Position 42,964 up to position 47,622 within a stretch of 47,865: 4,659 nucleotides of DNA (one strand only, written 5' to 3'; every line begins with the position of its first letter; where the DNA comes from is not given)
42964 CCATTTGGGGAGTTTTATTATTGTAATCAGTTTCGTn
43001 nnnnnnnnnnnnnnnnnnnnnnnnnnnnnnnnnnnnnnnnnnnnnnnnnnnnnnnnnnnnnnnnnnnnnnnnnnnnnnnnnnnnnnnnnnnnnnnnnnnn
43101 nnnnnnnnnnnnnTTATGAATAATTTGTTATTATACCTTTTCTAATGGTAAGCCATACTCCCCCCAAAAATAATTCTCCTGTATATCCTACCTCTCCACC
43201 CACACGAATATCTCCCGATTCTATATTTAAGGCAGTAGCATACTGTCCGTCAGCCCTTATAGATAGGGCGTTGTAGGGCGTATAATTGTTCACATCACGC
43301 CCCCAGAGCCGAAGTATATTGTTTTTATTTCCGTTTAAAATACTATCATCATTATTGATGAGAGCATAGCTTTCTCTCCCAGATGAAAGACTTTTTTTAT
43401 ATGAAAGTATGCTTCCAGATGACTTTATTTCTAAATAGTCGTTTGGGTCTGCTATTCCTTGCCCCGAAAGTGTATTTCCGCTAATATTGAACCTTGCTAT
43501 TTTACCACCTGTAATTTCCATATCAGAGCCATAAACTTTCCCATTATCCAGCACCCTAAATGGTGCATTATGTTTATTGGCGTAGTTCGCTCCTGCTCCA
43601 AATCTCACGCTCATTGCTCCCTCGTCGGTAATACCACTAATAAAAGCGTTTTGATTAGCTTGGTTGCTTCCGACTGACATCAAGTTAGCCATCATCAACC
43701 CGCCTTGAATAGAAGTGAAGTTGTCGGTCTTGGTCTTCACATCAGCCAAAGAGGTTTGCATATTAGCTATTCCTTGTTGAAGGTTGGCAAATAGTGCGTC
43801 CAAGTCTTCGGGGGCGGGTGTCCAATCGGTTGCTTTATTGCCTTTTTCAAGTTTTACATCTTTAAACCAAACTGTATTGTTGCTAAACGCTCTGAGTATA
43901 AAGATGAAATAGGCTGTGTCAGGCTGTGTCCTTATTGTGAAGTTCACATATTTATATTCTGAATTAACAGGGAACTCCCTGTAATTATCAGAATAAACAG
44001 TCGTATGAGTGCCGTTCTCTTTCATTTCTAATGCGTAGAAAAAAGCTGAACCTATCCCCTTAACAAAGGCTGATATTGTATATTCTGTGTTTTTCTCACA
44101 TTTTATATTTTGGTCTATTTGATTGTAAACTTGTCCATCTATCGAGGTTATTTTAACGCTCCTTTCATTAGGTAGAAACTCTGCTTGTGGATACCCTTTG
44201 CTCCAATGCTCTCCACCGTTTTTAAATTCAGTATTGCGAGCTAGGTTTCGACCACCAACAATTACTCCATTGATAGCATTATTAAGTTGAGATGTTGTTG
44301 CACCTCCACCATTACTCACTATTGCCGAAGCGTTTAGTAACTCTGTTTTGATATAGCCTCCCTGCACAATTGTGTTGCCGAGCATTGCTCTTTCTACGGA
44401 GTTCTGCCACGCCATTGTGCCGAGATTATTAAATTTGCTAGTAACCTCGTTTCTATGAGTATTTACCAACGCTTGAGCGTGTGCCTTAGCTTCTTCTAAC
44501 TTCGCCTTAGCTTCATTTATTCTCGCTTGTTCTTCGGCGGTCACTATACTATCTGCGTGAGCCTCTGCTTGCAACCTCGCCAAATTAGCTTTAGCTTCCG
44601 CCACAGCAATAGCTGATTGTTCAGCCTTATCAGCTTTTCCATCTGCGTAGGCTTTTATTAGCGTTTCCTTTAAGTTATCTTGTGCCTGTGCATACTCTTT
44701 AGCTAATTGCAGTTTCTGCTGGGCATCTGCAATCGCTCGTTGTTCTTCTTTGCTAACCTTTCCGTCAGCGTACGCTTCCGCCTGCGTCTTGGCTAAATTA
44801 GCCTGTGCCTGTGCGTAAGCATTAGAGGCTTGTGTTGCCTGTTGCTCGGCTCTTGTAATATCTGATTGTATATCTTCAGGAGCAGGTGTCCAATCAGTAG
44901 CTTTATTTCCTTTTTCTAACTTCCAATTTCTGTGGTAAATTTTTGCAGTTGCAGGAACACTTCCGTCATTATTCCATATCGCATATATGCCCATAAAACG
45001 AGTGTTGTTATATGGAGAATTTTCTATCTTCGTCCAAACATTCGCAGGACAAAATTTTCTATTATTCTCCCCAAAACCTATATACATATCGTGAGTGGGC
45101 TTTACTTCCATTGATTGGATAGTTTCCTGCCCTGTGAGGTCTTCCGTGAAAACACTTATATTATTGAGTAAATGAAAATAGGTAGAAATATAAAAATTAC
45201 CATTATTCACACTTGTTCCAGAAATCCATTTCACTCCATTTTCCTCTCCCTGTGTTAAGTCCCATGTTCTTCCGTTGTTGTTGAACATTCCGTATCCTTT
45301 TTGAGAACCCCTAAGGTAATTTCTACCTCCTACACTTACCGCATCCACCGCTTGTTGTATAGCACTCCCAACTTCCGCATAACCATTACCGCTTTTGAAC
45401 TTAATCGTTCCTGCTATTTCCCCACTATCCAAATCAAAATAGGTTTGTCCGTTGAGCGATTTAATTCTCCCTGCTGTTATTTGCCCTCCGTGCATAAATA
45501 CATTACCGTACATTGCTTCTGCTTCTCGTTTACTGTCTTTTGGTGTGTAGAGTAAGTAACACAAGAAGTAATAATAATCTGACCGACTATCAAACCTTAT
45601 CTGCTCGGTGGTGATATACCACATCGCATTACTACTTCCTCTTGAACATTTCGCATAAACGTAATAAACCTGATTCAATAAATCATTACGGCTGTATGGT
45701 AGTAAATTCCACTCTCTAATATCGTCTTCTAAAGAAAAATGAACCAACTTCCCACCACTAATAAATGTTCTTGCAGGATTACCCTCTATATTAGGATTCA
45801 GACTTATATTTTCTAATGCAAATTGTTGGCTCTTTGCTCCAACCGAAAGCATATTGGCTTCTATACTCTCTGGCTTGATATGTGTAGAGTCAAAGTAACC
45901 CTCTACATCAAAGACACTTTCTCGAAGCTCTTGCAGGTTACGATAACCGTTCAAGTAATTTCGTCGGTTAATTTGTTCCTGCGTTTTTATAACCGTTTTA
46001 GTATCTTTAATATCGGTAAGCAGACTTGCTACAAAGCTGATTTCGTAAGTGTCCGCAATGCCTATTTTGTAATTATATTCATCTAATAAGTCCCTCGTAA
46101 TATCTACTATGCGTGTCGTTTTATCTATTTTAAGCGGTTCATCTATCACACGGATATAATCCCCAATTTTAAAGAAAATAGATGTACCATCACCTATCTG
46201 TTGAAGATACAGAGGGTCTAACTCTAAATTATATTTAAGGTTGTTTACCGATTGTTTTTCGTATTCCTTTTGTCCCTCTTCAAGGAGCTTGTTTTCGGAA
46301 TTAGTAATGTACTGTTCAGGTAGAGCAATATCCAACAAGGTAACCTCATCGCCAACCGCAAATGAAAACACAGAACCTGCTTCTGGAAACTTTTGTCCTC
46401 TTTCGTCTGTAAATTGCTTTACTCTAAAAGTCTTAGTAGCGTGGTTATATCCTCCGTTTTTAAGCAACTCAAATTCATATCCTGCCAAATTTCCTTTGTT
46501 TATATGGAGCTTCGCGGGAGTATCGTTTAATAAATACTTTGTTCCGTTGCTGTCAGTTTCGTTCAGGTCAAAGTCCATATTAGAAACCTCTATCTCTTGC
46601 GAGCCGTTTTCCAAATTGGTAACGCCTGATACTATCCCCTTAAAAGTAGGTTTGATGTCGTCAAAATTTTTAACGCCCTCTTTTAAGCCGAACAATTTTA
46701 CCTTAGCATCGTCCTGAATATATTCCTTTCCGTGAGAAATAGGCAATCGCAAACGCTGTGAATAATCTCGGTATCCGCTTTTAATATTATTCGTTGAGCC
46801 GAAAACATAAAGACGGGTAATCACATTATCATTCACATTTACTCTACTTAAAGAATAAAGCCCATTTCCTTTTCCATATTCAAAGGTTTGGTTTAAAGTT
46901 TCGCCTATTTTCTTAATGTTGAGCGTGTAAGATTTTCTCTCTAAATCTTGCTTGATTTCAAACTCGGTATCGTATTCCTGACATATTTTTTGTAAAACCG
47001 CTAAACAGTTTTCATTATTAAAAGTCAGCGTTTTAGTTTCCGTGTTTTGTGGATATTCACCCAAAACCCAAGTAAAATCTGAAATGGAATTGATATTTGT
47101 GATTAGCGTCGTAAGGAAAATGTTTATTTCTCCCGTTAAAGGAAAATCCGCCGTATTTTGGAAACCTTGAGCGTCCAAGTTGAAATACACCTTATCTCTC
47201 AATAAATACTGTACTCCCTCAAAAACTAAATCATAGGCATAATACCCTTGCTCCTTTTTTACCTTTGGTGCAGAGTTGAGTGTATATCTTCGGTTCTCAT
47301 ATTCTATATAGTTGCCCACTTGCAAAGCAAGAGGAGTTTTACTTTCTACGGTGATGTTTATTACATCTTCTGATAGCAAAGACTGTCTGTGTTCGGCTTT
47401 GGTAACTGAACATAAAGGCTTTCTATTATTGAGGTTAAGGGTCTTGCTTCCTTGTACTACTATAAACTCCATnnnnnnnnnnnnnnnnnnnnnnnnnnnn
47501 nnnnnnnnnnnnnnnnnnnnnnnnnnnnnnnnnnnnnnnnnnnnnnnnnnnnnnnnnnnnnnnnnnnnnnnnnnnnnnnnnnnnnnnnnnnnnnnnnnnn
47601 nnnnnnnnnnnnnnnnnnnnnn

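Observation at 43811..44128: Triplicated receptor-binding-type module and Ala-rich coiled-coil repeats in the tail fibre genes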

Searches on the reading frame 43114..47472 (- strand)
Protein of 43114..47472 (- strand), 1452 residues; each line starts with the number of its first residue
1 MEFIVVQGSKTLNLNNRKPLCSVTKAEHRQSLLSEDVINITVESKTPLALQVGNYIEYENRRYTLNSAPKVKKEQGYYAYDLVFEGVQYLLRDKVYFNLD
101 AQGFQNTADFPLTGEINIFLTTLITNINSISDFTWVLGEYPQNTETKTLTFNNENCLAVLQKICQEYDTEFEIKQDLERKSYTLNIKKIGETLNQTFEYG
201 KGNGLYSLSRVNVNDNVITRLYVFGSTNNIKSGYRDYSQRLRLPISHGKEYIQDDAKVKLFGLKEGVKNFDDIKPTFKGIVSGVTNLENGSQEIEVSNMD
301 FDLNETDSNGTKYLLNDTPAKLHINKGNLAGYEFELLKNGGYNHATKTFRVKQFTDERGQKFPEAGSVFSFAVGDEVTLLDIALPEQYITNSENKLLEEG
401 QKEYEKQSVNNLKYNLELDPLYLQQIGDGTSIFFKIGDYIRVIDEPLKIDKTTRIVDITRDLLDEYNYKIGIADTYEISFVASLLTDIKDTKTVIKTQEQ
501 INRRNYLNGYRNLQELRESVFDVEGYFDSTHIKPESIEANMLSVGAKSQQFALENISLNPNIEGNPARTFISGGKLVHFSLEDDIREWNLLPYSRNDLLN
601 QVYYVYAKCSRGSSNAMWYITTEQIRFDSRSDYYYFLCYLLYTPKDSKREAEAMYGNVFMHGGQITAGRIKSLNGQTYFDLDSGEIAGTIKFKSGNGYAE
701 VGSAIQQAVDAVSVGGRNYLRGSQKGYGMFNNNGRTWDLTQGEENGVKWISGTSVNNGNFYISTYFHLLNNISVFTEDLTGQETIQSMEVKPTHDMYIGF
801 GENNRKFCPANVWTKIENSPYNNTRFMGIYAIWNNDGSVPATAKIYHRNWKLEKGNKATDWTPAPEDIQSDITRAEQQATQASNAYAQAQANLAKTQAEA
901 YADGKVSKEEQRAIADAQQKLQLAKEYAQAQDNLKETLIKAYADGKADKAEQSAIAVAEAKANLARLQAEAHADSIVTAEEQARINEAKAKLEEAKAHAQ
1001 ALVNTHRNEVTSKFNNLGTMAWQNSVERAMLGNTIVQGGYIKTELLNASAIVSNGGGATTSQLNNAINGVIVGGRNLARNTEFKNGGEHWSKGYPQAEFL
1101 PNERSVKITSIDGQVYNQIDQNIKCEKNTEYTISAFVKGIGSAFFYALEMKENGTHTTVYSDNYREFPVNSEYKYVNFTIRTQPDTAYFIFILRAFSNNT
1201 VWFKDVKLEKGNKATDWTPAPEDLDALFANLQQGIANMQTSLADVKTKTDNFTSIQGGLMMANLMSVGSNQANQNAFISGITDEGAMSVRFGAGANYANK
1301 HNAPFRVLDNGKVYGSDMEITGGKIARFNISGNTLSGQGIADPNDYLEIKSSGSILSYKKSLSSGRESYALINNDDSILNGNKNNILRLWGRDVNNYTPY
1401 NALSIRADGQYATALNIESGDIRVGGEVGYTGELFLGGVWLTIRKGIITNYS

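Call 11: search_protein_families(library=pfam, proteins=[window:43114-47472:-], max_evalue=0.1)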
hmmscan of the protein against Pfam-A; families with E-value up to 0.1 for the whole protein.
window:43114-47472:- (1452 aa): 3 families
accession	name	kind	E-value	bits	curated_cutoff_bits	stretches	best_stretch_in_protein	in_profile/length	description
PF06605.17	Prophage_tail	-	3.4e-12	47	31.3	2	115-267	19-150/250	Prophage endopeptidase tail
PF22775.2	GA_3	-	4.8e-05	24.2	27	1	946-1008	7-69/100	GA-like domain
PF02018.23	CBM_4_9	-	0.00039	21.2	25.9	1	1076-1193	2-131/136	Carbohydrate binding domain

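Call 12: search_protein_families(library=phrogs, proteins=[window:43114-47472:-], max_evalue=0.01)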
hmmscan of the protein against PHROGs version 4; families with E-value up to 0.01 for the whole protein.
window:43114-47472:- (1452 aa): 23 families
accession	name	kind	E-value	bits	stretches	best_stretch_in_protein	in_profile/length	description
phrog_19846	-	unknown function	0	1663.7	3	1-697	1-692/1272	-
phrog_31303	-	unknown function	8.7e-149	498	2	13-715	15-722/980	-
phrog_15074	-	unknown function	1e-123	415.3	1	20-683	12-716/1773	-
phrog_17422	-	unknown function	3.3e-43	148.7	1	27-499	22-485/961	-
phrog_16267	-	unknown function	4.2e-26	91.3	3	947-1248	958-1280/2299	-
phrog_21973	-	tail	1.9e-25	88.7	4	1114-1246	1584-1719/3605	tail protein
phrog_5499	-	moron, auxiliary metabolic gene and host takeover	2.3e-21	74.4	2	931-1255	4831-5126/5292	host range and adsorption protein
phrog_1210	-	other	3.9e-18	65.4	2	670-1000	852-1085/2313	PblB-type receptor binding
phrog_1775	-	head and packaging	2.4e-17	62.8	2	985-1257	657-877/1609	minor head protein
phrog_1330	-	tail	1.2e-16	60.9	2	703-1244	674-966/1361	tail protein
phrog_12329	-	head and packaging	5.7e-16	58.7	2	978-1247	484-670/833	virion structural protein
phrog_10693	-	moron, auxiliary metabolic gene and host takeover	8.7e-14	51.6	2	1062-1225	881-1049/1219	host range and adsorption protein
phrog_9757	-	unknown function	3.6e-13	48.7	2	1036-1247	1260-1484/2141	-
phrog_38552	-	unknown function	2.5e-12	48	2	838-873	379-414/430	-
phrog_28427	-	unknown function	1.1e-11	45.3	2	1172-1231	7-72/415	-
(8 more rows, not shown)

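Call 15: search_dna_similar(query=window:43114-47472:-, collection=phages, mode=protein, max_rows=30)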
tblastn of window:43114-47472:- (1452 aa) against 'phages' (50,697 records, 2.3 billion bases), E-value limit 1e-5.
Records with a match: 117; places in all: 133; records where one place covers at least 80% of the query: 10.
Best place of each record, by identity: >=99% 3; 95-99% 2; 90-95% 4; 80-90% 5; 60-80% 7; <60% 96.
By first word of the organism name: Bacillus 24; Bacteroides 23; Riemerella 20; Porphyromonas 12; Streptococcus 8; Mannheimia 7; Bacteriophage 6; Staphylococcus 4; Clostridium 3; Ruminococcus 3; and 5 more.
By host as written in the record: - 17; Riemerella anatipestifer 6; Bacillus cereus 6; Riemerella sp. 5; Bacillus anthracis Sterne 4; Bacillus cereus ATCC 27348 4; [Ruminococcus] gnavus ATCC 29149 3; Bacillus anthracis 3; and 54 more.
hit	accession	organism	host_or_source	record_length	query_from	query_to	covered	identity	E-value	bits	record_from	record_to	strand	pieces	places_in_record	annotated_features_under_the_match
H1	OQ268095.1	Riemerella phage vB_RanS_CRP5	Riemerella anatipestifer RAf2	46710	1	1452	90%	91.3%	0e+0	2411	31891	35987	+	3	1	hypothetical protein | tail protein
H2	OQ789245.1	Riemerella phage vB_RanS_CRP6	Riemerella anatipestifer RAf63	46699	1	1452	90%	91.3%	0e+0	2411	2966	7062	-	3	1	hypothetical protein | tail protein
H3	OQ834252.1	Riemerella phage vB_RanS_CRP12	Riemerella anatipestifer RAf71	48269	1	1452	90%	82.3%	0e+0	2335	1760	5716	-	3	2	hypothetical protein | tail protein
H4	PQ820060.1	Riemerella phage PJR4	Riemerella sp.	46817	1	1448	90%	77.0%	0e+0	2182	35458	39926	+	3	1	tail protein | hypothetical protein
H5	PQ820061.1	Riemerella phage PJL1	Riemerella sp.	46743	1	1448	90%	77.0%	0e+0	2182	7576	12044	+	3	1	hypothetical protein (x2)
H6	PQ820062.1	Riemerella phage PJX6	Riemerella sp.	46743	1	1448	90%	77.0%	0e+0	1870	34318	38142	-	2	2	hypothetical protein (x2)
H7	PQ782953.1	Riemerella phage vB_RanS_CRP34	Riemerella anatipestifer RAf8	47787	1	1448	90%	76.9%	0e+0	1843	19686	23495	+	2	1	tail protein (x2)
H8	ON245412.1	Phage vB_RanS_PJN03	sewage water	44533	1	1452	73%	92.8%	0e+0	1929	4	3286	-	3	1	tail protein | putative tail protein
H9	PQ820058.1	Riemerella phage PJA1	Riemerella sp.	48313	1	1452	90%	73.4%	0e+0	2053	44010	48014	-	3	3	hypothetical protein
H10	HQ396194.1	Riemerella phage RAP44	Riemerella anatipestifer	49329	1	1452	79%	84.3%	0e+0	1820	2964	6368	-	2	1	hypothetical protein | putative phage tail protein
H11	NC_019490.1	Riemerella phage RAP44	Riemerella anatipestifer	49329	1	1452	79%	84.3%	0e+0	1820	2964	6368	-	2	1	tail protein (x2)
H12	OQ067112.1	Riemerella phage vB_RanS_CRP2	Riemerella anatipestifer RAf1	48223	1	1452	79%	84.3%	0e+0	1820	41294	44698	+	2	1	hypothetical protein | tail protein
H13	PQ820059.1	Riemerella phage PJO17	Riemerella sp.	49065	1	1452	90%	72.7%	0e+0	2042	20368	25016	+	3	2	tail protein | hypothetical protein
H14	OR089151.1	Riemerella phage vB_RanS_CRP19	Riemerella anatipestifer RAf490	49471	1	1324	79%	69.5%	0e+0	1409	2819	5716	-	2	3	hypothetical protein | tail protein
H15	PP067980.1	Riemerella phage vB_RanS_GDF21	Riemerella anatipestifer RA21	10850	1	872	60%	81.2%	0e+0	1303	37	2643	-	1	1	tail spike protein | galactose-binding protein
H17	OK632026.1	Elizabethkingia phage TCUEAP3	Elizabethkingia anophelis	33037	16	1357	82%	29.0%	7e-76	367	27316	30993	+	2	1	tail fiber protein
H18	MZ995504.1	Riemerella phage vB_RanS_PT03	Riemerella anatipestifer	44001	1116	1452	23%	100.0%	0e+0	691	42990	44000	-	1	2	similar to hypothetical protein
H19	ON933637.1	Riemerella phage vB_RanS_PT15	Riemerella anatipestifer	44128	1116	1452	23%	100.0%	0e+0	691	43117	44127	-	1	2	similar to hypothetical protein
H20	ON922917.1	Riemerella phage vB_RanS_PT33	Riemerella anatipestifer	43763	1168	1452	20%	100.0%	3e-173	582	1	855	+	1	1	similar to hypothetical protein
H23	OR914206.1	Riemerella phage GRAP2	Riemerella anatipestifer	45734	1204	1452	17%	97.2%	5e-143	492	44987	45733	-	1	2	record has no annotation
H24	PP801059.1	Riemerella phage GRNRAP2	Riemerella anatipestifer 116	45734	1204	1452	17%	97.2%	5e-143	492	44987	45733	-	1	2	none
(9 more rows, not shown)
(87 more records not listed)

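Call 31: search_solved_structures(query=window:43114-47472:-, max_evalue=0.01, show_alignments=2)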
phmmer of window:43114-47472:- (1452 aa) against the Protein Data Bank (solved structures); distinct sequences matched with E-value up to 0.01: 0.

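Call 46: get_annotated_region(hit=H17, flank=2500)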
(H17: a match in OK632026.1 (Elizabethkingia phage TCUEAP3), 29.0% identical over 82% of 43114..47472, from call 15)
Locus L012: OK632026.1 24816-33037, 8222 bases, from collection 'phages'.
description: Elizabethkingia phage TCUEAP3, complete genome.
organism: Elizabethkingia phage TCUEAP3 (NCBI taxid 2894303)
taxonomy: Viruses; Duplodnaviria; Heunggongvirae; Uroviricota; Caudoviricetes
host: Elizabethkingia anophelis; source: wastewater samples; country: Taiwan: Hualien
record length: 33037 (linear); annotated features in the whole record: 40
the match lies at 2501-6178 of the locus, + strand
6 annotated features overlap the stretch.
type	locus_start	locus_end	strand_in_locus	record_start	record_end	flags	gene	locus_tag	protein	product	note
CDS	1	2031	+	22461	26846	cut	-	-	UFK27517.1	tape measure domain protein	-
CDS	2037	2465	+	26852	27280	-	-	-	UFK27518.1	tail protein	-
CDS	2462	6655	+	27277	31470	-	-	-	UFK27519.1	tail fiber protein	-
CDS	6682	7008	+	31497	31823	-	-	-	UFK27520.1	tail protein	-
CDS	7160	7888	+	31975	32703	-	-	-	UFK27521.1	DNA modification protein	DNA modification protein Mom; acetyltransferase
CDS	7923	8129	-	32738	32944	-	-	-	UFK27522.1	hypothetical protein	-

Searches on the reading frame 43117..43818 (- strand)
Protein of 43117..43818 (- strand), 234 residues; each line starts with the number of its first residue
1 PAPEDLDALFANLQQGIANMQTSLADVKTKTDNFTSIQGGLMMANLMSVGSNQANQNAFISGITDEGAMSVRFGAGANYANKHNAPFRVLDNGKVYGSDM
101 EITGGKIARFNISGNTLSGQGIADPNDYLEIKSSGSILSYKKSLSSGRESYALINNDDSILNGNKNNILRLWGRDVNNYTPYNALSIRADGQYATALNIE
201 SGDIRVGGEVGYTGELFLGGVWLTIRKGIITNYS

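Call 41: search_protein_families(library=pfam, proteins=[window:43117-43818:-], max_evalue=1)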
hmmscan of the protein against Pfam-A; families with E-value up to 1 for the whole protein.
seq(234 aa): 1 family
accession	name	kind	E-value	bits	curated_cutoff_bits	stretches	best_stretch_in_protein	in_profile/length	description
PF13953.12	PapC_C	-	0.18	12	27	0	64-103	5-43/66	PapC C-terminal domain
